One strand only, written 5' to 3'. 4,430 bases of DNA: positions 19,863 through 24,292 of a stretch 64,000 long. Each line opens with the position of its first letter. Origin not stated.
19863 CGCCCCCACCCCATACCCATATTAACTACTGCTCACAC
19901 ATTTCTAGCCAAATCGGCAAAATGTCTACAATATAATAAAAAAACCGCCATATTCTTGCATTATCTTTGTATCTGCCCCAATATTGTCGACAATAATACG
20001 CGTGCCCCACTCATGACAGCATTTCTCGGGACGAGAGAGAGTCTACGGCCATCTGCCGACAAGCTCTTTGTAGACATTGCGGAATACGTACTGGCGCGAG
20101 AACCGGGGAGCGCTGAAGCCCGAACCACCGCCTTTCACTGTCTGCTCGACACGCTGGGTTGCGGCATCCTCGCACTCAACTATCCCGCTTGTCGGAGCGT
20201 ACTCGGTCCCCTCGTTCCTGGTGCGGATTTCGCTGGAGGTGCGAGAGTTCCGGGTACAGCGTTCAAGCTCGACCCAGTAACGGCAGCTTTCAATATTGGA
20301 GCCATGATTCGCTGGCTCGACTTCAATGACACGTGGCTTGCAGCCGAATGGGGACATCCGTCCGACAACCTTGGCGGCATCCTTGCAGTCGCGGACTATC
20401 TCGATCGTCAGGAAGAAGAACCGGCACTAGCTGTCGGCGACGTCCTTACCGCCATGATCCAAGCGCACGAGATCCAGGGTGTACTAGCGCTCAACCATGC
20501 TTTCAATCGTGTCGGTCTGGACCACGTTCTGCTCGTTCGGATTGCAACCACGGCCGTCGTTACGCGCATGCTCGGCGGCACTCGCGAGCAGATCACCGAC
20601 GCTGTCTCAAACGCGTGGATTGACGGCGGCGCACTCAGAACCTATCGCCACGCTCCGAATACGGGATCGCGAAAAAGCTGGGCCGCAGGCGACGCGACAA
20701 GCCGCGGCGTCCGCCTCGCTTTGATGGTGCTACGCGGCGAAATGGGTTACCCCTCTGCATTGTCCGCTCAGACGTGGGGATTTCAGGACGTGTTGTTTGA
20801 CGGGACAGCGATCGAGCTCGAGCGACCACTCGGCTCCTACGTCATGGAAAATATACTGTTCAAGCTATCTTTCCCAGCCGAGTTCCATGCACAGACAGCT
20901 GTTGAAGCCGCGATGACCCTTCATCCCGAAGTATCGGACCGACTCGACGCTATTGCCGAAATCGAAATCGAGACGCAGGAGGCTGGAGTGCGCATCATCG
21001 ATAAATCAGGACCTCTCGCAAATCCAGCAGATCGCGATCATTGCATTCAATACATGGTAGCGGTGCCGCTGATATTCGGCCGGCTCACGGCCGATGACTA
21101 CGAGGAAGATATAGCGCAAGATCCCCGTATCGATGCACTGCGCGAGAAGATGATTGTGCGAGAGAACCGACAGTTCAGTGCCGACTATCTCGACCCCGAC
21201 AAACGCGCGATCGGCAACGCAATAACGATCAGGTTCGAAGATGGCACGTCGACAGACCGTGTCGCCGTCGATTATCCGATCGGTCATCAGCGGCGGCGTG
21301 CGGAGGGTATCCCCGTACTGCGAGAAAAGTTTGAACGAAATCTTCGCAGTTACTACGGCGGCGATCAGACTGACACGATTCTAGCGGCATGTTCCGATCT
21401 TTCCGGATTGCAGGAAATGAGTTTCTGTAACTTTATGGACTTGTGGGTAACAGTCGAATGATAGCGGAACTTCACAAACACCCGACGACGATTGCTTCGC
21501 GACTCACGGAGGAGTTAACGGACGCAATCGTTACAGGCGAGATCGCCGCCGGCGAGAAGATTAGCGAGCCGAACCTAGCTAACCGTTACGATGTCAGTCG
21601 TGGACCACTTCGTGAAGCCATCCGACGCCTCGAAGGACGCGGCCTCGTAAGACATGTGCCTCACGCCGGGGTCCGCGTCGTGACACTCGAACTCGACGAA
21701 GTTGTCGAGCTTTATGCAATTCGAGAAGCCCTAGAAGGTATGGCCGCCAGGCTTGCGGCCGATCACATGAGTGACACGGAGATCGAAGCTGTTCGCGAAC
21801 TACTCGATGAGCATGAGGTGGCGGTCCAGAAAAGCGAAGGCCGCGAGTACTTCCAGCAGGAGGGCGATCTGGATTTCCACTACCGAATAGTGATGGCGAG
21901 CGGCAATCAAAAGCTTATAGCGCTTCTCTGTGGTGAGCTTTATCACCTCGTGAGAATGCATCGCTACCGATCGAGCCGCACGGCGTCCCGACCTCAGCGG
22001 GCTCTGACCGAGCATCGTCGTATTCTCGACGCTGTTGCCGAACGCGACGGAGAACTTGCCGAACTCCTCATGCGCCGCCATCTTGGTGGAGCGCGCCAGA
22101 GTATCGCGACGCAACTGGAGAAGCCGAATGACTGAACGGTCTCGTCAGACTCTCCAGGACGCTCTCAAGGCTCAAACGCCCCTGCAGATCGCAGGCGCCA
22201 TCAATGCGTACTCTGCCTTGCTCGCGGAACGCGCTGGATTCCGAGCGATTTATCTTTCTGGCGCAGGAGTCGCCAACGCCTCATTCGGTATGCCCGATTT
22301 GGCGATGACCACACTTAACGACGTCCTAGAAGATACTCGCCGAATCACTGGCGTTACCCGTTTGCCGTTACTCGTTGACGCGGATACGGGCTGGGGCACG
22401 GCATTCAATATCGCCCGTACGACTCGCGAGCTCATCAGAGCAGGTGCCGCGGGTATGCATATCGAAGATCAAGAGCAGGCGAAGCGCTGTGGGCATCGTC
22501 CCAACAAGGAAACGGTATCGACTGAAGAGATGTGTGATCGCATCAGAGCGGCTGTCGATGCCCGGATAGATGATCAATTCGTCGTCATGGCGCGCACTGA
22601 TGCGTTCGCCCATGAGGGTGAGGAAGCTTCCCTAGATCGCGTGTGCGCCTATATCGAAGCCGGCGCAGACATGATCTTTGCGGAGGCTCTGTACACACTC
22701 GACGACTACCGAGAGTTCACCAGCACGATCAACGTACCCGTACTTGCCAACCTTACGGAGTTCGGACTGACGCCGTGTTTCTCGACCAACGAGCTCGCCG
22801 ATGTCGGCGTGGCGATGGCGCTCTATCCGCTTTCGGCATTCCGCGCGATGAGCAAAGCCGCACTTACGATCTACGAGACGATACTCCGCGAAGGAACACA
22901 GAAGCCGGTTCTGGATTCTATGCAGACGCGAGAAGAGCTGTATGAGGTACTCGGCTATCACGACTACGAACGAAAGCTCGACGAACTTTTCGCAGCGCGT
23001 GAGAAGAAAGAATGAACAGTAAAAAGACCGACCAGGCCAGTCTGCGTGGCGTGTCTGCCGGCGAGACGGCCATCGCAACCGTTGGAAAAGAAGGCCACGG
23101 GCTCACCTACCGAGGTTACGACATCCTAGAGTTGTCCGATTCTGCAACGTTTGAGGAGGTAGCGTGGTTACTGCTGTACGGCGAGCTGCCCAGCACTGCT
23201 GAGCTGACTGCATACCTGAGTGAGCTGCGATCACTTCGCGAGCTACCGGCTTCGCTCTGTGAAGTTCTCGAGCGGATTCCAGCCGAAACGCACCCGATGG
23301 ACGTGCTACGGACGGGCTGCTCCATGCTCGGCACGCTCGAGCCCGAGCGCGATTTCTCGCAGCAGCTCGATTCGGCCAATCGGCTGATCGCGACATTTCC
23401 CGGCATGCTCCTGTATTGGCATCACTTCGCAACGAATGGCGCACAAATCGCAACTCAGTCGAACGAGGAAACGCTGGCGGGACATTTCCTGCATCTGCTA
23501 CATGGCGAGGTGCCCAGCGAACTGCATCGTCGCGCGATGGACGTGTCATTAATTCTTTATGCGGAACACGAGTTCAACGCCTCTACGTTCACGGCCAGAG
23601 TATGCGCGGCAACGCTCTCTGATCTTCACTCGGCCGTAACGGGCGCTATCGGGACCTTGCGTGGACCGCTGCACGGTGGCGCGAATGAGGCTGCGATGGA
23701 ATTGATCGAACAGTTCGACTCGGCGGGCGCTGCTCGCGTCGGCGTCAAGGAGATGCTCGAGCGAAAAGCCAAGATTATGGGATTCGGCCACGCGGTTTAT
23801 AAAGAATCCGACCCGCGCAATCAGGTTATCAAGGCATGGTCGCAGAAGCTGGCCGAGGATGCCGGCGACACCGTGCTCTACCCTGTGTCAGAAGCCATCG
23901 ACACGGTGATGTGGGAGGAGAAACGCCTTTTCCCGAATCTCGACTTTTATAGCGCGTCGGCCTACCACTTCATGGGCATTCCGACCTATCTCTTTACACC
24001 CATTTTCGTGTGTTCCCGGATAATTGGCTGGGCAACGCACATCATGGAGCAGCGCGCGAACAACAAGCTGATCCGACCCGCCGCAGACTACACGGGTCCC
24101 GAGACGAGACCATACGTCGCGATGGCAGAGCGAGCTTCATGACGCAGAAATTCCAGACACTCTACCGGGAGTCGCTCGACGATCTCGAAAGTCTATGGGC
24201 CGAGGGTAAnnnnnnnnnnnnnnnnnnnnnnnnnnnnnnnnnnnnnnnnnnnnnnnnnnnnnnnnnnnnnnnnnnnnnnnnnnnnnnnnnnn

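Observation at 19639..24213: GC-richer, tightly coupled prpD-gntR-prpB-prpC-(prpE') module looks like an acquired and decaying island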

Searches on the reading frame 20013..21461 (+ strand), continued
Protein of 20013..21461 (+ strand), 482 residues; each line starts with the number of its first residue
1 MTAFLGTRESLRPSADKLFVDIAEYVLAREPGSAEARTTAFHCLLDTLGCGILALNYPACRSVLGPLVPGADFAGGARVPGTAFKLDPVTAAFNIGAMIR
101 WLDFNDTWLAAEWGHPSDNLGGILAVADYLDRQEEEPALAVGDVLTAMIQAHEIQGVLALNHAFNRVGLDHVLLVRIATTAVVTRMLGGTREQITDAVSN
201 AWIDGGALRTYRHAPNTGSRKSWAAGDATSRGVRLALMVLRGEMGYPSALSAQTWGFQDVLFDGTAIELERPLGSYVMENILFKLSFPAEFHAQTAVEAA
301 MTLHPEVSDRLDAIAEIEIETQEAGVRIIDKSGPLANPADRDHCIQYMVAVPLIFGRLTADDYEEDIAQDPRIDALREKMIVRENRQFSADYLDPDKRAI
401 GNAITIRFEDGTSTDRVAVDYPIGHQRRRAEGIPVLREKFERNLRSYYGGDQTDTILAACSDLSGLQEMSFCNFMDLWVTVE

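Call 42: find_encoding_contigs(protein=P0112, flank=8000, max_places=4)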
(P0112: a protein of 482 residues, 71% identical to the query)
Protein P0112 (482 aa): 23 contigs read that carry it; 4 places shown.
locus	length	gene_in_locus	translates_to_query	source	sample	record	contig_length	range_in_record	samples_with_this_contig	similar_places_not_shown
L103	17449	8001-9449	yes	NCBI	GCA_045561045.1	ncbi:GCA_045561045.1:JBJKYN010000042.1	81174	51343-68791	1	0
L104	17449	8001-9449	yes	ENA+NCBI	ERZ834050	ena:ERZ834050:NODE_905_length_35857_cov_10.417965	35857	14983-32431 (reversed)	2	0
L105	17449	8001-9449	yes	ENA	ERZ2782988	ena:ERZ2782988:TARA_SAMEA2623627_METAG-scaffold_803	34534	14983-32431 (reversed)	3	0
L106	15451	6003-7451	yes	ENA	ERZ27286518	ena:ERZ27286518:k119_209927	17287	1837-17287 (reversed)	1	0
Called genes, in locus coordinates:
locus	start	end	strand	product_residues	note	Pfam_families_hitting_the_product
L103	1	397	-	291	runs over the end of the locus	PF02129:Peptidase_S15, PF12146:Hydrolase_4, PF00561:Abhydrolase_1 (weak), PF12697:Abhydrolase_6, PF00326:Peptidase_S9 (faint), PF08840:BAAT_C (weak)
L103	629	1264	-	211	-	PF07588:DUF1554 (faint)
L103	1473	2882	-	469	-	PF00672:HAMP, PF00512:HisKA, PF02518:HATPase_c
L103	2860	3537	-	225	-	PF00072:Response_reg, PF00486:Trans_reg_C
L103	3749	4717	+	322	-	PF04909:Amidohydro_2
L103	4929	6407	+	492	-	PF13620:CarboxypepD_reg (weak)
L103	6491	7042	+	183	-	-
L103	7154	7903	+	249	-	PF13531:SBP_bac_11, PF01547:SBP_bac_1 (weak)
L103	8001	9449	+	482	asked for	PF03972:MmgE_PrpD_N, PF19305:MmgE_PrpD_C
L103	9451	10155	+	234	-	PF00392:GntR, PF07729:FCD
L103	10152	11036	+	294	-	PF13714:PEP_mutase, PF00463:ICL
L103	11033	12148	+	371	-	PF00285:Citrate_synt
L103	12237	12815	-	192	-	-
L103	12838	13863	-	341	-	PF03480:DctP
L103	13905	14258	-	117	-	PF13442:Cytochrome_CBB3, PF00034:Cytochrom_C (weak)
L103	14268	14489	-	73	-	-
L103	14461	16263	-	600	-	PF02776:TPP_enzyme_N, PF00205:TPP_enzyme_M, PF02775:TPP_enzyme_C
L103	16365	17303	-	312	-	PF09084:NMT1, PF13379:NMT1_2 (weak)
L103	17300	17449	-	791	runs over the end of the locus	PF01315:Ald_Xan_dh_C, PF02738:MoCoBD_1, PF20256:MoCoBD_2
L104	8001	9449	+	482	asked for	PF03972:MmgE_PrpD_N, PF19305:MmgE_PrpD_C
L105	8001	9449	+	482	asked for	PF03972:MmgE_PrpD_N, PF19305:MmgE_PrpD_C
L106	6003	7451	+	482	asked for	PF03972:MmgE_PrpD_N, PF19305:MmgE_PrpD_C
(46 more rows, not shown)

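Call 43: find_encoding_contigs(protein=P0008, flank=8000, max_places=3)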
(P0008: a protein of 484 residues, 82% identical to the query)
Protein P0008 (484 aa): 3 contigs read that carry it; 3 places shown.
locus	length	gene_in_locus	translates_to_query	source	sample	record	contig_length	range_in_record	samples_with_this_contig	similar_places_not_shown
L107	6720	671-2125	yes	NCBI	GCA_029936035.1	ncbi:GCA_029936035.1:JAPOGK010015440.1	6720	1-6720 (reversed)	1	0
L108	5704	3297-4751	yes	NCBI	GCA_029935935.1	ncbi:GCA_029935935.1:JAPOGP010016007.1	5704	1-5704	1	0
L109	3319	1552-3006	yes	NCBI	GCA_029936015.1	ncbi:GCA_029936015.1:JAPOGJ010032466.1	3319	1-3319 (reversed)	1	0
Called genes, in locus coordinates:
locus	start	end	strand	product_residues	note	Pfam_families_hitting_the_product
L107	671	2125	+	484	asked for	PF03972:MmgE_PrpD_N, PF19305:MmgE_PrpD_C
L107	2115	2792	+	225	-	PF00392:GntR, PF07729:FCD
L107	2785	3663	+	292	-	PF13714:PEP_mutase, PF00463:ICL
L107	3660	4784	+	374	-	PF00285:Citrate_synt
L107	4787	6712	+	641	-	PF16177:ACAS_N, PF00501:AMP-binding, PF13193:AMP-binding_C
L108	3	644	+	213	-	?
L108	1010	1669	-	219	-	-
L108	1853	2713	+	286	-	PF00753:Lactamase_B, PF12706:Lactamase_B_2 (weak)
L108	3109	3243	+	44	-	-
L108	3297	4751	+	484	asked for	PF03972:MmgE_PrpD_N, PF19305:MmgE_PrpD_C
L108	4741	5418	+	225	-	PF00392:GntR, PF07729:FCD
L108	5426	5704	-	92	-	?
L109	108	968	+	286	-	PF00753:Lactamase_B, PF12706:Lactamase_B_2 (weak)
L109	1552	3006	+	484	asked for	PF03972:MmgE_PrpD_N, PF19305:MmgE_PrpD_C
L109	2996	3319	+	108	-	?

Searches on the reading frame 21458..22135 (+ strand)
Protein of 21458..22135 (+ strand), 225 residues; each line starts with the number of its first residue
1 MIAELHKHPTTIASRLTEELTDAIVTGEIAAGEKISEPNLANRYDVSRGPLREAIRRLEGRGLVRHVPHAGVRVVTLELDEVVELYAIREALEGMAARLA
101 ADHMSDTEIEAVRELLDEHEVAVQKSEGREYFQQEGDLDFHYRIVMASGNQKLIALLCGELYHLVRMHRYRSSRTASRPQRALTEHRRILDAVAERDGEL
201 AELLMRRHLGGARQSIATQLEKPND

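Call 6: search_protein_families(library=ncbifam, proteins=[window:21458-22135:+])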
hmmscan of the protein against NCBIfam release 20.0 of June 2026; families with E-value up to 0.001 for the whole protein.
window:21458-22135:+ (225 aa): 14 families
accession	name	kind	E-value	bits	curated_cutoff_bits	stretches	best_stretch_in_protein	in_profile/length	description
TIGR03338.1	phnR_burk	equivalog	8.5e-40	136.6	271.5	1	12-213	12-210/212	phosphonate utilization associated transcriptional regulator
NF003011.0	PRK03837.1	subfamily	1.9e-23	83.3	260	2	76-215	98-232/241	transcriptional regulator NanR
NF008576.0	PRK11534.1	equivalog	1.2e-17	64.4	218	1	18-209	14-210/225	DNA-binding transcriptional regulator CsiR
NF007001.0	PRK09464.1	equivalog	1.3e-14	54.4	330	2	11-66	10-66/254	pyruvate dehydrogenase complex transcriptional repressor PdhR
NF007741.0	PRK10421.1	equivalog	2.2e-12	46.9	311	2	87-216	103-233/262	transcriptional regulator LldR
NF008504.0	PRK11414.1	equivalog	1e-11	45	225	1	11-134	11-134/221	GntR family transcriptional regulator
NF007442.0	PRK09990.1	equivalog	6.2e-10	38.9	301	1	8-217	7-236/256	transcriptional regulator GlcC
NF008571.0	PRK11523.1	equivalog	1.1e-09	38.1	396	1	11-215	8-224/258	transcriptional regulator ExuR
NF007588.0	PRK10225.1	equivalog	4.1e-09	36.1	442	1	20-215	18-230/257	Uxu operon transcriptional regulator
TIGR02018.2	his_ut_repres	equivalog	2.8e-08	33.4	220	1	15-122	3-112/226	histidine utilization transcriptional repressor HutC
TIGR02325.1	C_P_lyase_phnF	equivalog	2.9e-06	27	156.8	1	14-83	11-81/238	phosphonate metabolism transcriptional regulator PhnF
TIGR02404.1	trehalos_R_Bsub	equivalog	4.2e-06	26.6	211.95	1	16-78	5-68/233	trehalose operon repressor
NF052282.1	PLP_TF_PdxR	equivalog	3e-05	23.3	320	1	13-83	3-74/448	MocR-like pyridoxine biosynthesis transcription factor PdxR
NF007486.0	PRK10079.1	equivalog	6.6e-05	22.8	363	1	10-76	8-77/241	phosphonate metabolism transcriptional regulator PhnF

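Call 55: search_solved_structures(query=window:21458-22135:+, max_evalue=0.00001)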
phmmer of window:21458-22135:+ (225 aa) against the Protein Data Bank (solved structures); distinct sequences matched with E-value up to 0.00001: 17.
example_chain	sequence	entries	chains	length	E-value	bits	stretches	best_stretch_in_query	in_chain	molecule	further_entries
7xp0_A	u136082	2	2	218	1.1e-74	253.7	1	11-222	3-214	Probable transcriptional regulator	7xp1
7u5q_A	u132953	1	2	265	1.5e-17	67.1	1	11-214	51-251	Transcriptional regulator, GntR family protein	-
3c7j_A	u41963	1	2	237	2e-14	56.9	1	11-218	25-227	Transcriptional regulator, GntR family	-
6z74_A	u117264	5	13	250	3.4e-14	56.2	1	12-217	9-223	Transcriptional regulator, GntR family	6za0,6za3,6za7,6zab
3ihu_A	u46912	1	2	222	2.1e-12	50.4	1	24-216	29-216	Transcriptional regulator, GntR family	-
2hs5_A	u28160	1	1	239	2.9e-11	46.6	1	11-216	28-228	putative transcriptional regulator GntR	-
3sxy_A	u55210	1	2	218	1.7e-10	44.2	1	16-211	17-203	Transcriptional regulator, GntR family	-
3fms_A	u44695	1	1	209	9.6e-10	41.7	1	17-211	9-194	Transcriptional regulator, GntR family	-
9isw_A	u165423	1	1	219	5e-09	39.3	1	7-101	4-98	Transcriptional regulator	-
9jpj_C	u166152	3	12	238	2.3e-08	37.2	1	11-219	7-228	Pyruvate dehydrogenase complex repressor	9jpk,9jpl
6az6_A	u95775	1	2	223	1.5e-07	34.5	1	16-215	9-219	GntR family transcriptional regulator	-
7c7e_A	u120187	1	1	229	1.4e-06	31.4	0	85-203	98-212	Putative DNA-binding transcriptional regulator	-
5kvr_A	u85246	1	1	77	2.1e-06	30.8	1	14-66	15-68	Pyruvate dehydrogenase complex repressor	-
4p9f_A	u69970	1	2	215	3.2e-06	30.2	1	10-130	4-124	HTH-type transcriptional regulator mcbR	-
6ep3_A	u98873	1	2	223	3.3e-06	30.1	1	19-131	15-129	Lmo0651 protein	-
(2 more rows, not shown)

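Call 57: search_solved_structures(query=window:21458-22135:+, max_evalue=1e-50, show_alignments=1)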
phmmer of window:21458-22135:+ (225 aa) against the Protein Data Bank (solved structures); distinct sequences matched with E-value up to 1e-50: 1.
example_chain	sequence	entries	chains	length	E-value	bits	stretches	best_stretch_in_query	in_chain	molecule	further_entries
7xp0_A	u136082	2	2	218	1.1e-74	253.7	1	11-222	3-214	Probable transcriptional regulator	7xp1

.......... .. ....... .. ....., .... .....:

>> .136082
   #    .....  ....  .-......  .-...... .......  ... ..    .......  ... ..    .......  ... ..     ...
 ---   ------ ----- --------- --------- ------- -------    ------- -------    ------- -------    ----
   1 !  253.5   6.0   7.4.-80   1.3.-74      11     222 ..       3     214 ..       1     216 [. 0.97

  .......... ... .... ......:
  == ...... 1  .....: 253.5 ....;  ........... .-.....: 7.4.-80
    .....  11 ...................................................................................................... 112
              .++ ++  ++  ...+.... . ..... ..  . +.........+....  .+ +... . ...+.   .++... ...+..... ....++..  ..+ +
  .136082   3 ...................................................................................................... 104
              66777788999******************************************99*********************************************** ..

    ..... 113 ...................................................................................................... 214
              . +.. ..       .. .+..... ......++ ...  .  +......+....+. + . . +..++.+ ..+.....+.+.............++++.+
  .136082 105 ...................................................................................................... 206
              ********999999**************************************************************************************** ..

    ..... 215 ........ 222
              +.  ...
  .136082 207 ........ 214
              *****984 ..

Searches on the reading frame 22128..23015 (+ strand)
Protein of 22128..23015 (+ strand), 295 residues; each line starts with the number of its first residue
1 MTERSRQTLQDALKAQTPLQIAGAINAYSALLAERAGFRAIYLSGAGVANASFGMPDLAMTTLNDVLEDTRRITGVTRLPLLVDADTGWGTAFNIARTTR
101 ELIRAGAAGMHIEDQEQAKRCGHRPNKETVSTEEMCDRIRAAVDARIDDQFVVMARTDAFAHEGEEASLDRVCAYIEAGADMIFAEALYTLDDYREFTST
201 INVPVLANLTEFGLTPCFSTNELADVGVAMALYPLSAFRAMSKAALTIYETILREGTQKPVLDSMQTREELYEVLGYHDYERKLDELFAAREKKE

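Call 6: search_protein_families(library=ncbifam, proteins=[window:22128-23015:+])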
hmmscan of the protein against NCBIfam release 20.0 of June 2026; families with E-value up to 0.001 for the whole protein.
window:22128-23015:+ (295 aa): 8 families
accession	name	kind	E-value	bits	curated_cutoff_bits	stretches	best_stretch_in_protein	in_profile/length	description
NF008455.0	PRK11320.1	equivalog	8.3e-148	491.4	353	1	7-291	9-293/295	methylisocitrate lyase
TIGR02317.1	prpB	equivalog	9.9e-127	422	354.4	1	6-289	2-284/285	methylisocitrate lyase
TIGR02319.1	CPEP_Pphonmut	equivalog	4.9e-58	196.7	420.05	1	7-286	6-284/294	carboxyvinyl-carboxyphosphonate phosphorylmutase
TIGR02320.1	PEP_mutase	equivalog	1e-35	123.1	319.55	1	9-275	1-280/284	phosphoenolpyruvate mutase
TIGR02321.1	Pphn_pyruv_hyd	equivalog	6.2e-28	97.7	374.4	1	6-276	4-277/290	phosphonopyruvate hydrolase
NF011645.0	PRK15063.1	equivalog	2.3e-19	69.6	562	1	3-161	50-233/430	isocitrate lyase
TIGR01346.1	isocit_lyase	equivalog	1.2e-16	60.2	275.9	1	79-170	151-245/527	isocitrate lyase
NF005074.0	PRK06498.1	equivalog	6.8e-10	38.1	446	1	79-160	179-264/531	isocitrate lyase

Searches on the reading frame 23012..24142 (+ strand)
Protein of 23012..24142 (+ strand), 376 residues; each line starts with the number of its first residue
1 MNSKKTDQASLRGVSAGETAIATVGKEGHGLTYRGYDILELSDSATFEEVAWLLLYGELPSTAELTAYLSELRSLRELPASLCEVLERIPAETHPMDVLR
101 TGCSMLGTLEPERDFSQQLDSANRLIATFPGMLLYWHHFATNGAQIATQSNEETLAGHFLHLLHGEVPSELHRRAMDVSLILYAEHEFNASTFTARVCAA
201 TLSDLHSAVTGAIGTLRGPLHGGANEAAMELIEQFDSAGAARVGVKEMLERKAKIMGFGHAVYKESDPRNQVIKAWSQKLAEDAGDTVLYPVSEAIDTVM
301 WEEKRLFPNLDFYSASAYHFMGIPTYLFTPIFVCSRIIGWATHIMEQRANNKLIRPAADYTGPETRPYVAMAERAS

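Call 6: search_protein_families(library=ncbifam, proteins=[window:23012-24142:+])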
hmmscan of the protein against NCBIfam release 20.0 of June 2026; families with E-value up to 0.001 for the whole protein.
window:23012-24142:+ (376 aa): 21 families
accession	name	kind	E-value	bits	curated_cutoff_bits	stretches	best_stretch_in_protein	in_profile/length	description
NF009006.1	PRK12351.1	equivalog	6.1e-184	610.7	550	1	4-374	3-376/376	bifunctional 2-methylcitrate synthase/citrate synthase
TIGR01800.1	cit_synth_II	subfamily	8.5e-147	488.7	421.3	1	10-374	2-368/368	2-methylcitrate synthase/citrate synthase II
NF010636.0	PRK14033.1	equivalog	1e-118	396.5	479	1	8-369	10-373/376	bifunctional 2-methylcitrate synthase/citrate synthase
NF010637.0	PRK14034.1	equivalog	1.9e-105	352.9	594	1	10-374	6-371/372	citrate synthase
NF010638.0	PRK14035.1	equivalog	1.4e-104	349.9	572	1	7-374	4-372/372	citrate synthase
NF041301.1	Cit_synth_Halo_CitZ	equivalog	1.9e-98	330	550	1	10-374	8-379/379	citrate synthase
NF009004.0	PRK12349.1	equivalog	2.7e-96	322.6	508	1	2-364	2-367/372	citrate synthase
NF010639.0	PRK14036.1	equivalog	1.5e-94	316.8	502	1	9-374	8-378/379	citrate synthase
NF041157.1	Cit_synThplmales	equivalog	3.7e-86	289.6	590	1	13-374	10-376/377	citrate synthase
NF010640.0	PRK14037.1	subfamily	6.6e-74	249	504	1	16-374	13-377/377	citrate synthase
NF009005.0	PRK12350.1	subfamily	7.2e-70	236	332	1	8-368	5-355/366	citrate synthase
NF004126.0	PRK05614.1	equivalog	8.2e-69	232.1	505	1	18-374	56-430/430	citrate synthase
NF010635.0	PRK14032.1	subfamily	1.5e-63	214.9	426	1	27-374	66-448/448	citrate synthase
TIGR01798.1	cit_synth_I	equivalog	3.7e-55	187.3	485.15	1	16-367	41-411/412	citrate synthase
NF007128.0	PRK09569.1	subfamily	1.9e-36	125.6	344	1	10-356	41-419/437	citrate (Si)-synthase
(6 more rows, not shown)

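Call 47: find_encoding_contigs(protein=window:23012-24142:+, flank=6000, max_places=8)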
Protein window:23012-24142:+ (376 aa): 3 contigs read that carry it; 3 places shown.
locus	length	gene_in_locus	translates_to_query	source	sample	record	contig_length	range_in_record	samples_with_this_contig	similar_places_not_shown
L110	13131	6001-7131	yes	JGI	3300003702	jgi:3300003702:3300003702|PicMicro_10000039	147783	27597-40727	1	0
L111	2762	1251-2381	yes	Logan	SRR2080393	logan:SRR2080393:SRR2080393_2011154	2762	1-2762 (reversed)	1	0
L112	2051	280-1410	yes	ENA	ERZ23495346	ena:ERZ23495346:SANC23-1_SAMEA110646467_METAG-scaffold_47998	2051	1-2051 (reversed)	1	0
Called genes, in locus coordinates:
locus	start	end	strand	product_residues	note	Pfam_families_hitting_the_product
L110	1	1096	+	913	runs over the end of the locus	PF00311:PEPcase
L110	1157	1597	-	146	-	PF03692:CxxCxxCC (weak)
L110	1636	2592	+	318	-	PF00389:2-Hacid_dh, PF02826:2-Hacid_dh_C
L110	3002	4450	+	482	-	PF03972:MmgE_PrpD_N, PF19305:MmgE_PrpD_C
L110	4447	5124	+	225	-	PF00392:GntR, PF07729:FCD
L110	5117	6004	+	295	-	PF13714:PEP_mutase, PF00463:ICL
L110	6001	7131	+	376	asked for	PF00285:Citrate_synt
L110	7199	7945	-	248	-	PF00005:ABC_tran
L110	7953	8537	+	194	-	PF25182:NonGDSL, PF00657:Lipase_GDSL, PF13472:Lipase_GDSL_2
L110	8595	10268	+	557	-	PF00501:AMP-binding, PF13193:AMP-binding_C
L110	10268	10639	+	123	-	PF09996:DUF2237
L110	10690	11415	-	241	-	PF00215:OMPdecase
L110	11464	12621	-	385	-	PF01966:HD, PF13286:HD_assoc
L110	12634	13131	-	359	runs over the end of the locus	PF00465:Fe-ADH (weak), PF13685:Fe-ADH_2, PF01761:DHQ_synthase, PF24621:DHQS_C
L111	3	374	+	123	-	?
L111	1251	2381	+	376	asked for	PF00285:Citrate_synt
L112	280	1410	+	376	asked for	PF00285:Citrate_synt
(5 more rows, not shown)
